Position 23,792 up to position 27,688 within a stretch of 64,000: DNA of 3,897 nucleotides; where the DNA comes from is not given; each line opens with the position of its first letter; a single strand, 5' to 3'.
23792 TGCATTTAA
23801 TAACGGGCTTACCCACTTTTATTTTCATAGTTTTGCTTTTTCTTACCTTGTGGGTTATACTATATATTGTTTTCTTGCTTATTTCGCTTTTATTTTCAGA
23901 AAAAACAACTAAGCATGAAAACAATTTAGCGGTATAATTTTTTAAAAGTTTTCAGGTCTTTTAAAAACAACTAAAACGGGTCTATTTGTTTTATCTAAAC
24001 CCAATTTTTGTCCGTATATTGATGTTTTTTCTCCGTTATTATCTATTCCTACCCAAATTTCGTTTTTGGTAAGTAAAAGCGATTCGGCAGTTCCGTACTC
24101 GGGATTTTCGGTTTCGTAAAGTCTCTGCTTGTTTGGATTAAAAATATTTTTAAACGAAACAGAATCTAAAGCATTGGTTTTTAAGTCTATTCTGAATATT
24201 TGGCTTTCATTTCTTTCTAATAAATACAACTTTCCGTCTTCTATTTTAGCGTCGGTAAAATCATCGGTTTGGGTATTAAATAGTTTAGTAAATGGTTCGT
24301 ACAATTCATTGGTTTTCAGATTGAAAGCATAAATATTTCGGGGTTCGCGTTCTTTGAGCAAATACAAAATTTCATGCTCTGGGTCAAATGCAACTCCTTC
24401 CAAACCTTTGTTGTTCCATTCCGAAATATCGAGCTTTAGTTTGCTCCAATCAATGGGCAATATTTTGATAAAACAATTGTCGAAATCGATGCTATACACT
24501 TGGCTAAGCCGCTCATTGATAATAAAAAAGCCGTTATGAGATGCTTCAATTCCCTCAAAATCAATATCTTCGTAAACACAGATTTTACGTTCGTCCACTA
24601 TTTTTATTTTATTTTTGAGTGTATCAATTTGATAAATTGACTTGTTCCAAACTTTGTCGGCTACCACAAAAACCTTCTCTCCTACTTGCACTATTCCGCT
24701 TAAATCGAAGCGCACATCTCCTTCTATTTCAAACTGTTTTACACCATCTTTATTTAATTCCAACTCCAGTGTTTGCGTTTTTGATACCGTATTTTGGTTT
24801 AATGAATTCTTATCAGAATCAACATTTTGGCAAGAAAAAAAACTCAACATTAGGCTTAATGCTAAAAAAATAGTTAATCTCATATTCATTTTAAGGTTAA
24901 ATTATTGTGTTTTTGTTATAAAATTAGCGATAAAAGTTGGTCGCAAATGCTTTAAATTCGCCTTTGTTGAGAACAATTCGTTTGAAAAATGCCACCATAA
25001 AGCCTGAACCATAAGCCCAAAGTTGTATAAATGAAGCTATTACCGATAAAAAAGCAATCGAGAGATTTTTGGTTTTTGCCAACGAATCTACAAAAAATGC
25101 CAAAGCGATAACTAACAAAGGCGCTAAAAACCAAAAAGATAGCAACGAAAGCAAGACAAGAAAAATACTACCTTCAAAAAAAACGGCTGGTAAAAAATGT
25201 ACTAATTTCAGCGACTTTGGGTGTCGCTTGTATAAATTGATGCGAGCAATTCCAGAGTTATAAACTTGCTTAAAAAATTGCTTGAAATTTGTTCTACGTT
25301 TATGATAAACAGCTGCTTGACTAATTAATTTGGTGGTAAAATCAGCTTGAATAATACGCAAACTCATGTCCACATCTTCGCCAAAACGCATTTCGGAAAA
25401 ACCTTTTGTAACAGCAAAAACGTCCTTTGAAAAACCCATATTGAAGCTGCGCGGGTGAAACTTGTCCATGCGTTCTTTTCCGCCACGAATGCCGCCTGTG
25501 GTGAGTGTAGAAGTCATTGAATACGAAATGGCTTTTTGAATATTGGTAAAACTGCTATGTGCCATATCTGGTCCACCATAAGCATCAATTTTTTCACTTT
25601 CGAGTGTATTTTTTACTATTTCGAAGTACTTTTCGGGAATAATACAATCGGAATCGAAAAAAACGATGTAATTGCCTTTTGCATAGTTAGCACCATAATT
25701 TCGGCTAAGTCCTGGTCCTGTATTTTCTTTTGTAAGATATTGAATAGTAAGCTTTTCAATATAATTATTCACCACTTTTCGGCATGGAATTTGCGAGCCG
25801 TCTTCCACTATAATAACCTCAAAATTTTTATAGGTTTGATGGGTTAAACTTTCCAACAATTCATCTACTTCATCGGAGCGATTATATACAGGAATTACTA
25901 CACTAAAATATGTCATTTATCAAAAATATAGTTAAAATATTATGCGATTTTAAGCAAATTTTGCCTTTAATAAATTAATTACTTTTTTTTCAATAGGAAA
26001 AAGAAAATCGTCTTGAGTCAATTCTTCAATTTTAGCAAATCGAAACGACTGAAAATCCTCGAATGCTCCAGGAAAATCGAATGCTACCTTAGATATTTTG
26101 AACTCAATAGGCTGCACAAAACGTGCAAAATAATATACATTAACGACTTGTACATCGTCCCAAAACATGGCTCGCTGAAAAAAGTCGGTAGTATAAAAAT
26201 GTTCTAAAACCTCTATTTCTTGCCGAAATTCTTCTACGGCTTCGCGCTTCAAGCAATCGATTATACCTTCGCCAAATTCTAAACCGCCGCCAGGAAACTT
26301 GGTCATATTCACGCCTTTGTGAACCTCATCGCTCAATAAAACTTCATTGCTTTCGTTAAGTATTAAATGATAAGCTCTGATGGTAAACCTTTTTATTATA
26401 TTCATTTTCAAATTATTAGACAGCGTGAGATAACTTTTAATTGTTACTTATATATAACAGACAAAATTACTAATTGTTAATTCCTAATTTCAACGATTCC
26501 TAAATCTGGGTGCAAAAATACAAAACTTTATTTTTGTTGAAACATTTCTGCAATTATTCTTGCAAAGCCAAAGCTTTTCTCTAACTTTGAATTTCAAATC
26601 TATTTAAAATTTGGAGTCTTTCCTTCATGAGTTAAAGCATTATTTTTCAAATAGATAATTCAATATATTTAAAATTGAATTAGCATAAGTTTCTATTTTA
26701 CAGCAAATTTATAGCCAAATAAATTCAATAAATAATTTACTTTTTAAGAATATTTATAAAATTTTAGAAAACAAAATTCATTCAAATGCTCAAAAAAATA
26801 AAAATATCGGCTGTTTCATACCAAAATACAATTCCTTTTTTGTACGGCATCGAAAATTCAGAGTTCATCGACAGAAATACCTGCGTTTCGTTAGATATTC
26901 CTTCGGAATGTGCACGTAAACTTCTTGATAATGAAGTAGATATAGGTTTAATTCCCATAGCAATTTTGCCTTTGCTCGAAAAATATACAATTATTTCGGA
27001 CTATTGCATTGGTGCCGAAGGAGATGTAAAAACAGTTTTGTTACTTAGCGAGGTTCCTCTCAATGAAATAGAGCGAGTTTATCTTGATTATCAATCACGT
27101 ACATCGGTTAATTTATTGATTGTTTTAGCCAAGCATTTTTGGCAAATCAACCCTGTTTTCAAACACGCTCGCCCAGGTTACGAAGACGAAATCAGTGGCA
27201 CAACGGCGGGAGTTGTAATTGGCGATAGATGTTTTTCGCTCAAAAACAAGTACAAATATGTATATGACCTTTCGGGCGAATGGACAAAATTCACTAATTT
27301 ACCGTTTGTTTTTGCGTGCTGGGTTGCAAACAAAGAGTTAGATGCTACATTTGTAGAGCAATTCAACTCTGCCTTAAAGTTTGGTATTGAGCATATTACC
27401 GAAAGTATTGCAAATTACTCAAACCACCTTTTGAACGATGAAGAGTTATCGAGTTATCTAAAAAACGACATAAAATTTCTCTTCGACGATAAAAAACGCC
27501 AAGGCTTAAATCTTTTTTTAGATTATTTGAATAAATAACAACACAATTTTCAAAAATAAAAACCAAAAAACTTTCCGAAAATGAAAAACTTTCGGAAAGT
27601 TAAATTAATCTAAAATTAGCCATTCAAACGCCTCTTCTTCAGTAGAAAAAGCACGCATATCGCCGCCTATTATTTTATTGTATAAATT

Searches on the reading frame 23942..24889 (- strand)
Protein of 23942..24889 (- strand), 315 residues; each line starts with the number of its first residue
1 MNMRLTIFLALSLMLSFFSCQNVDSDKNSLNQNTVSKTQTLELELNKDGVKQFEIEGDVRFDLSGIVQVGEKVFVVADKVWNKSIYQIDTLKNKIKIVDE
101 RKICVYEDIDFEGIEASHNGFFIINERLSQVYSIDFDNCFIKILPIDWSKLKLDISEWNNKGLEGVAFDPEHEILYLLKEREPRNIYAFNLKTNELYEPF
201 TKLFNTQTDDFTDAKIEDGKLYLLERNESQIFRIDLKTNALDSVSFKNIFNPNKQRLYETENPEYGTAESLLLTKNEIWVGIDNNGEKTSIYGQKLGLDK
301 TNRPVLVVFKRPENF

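Call 30: search_protein_families(library=pfam, proteins=[window:23942-24889:-], max_evalue=0.0001)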
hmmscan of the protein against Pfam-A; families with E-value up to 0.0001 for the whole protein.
window:23942-24889:- (315 aa): 3 families
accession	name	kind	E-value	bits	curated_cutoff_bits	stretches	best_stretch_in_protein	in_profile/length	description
PF06977.17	SdiA-regulated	-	4.4e-19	69.1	21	1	101-251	58-216/249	SdiA-regulated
PF13449.12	Phytase-like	-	4.2e-07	30.6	27.6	1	65-285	59-283/284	Esterase-like activity of phytase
PF21959.2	DUF6923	-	6.2e-06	26.6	27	1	166-252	92-173/234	Repeat of unknown function (DUF6923)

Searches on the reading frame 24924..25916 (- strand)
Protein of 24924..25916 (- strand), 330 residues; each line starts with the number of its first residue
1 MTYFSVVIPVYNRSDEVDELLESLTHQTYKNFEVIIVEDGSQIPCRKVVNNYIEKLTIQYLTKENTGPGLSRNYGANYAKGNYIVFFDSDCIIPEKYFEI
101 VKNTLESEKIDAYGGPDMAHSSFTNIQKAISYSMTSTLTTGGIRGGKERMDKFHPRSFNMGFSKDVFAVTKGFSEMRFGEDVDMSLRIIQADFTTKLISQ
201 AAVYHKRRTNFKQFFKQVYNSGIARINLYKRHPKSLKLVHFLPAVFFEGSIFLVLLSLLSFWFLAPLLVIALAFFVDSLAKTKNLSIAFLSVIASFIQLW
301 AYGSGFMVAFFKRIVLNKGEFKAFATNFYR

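Call 30: search_protein_families(library=pfam, proteins=[window:24924-25916:-], max_evalue=0.0001)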
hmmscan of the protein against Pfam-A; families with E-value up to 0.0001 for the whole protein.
window:24924-25916:- (330 aa): 4 families
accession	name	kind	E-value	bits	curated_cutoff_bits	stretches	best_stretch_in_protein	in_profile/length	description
PF00535.33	Glycos_transf_2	-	4.4e-28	98.7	23.3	1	5-152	1-149/168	Glycosyl transferase family 2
PF10111.15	Glyco_tranf_2_2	-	2.1e-17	64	27.3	1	5-235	1-256/276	Glycosyltransferase like family 2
PF13641.12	Glyco_tranf_2_3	-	1.3e-16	61.8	27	1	4-217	3-223/230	Glycosyltransferase like family 2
PF13632.12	Glyco_trans_2_3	-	1.7e-10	41.5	27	1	83-274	1-191/198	Glycosyl transferase family group 2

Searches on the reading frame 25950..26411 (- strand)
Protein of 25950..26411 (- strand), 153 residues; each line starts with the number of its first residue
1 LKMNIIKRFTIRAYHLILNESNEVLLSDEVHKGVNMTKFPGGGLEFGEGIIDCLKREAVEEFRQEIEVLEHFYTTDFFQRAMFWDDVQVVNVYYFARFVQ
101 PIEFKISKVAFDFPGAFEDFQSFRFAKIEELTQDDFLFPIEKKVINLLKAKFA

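Call 30: search_protein_families(library=pfam, proteins=[window:25950-26411:-], max_evalue=0.0001)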
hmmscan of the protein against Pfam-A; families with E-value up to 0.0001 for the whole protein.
window:25950-26411:- (153 aa): 1 family
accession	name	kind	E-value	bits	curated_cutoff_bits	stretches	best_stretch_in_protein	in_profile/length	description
PF00293.34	NUDIX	-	1.8e-09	38.1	21.1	1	11-144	4-130/134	NUDIX domain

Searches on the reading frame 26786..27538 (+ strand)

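Call 30: search_protein_families(library=pfam, proteins=[window:26786-27538:+], max_evalue=0.0001)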
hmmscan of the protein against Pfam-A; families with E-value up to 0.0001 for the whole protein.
window:26786-27538:+ (250 aa): 1 family
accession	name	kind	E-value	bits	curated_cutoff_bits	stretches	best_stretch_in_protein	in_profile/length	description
PF02621.19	VitK2_biosynth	-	2.5e-48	165.2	26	1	5-249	1-251/252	Menaquinone biosynthesis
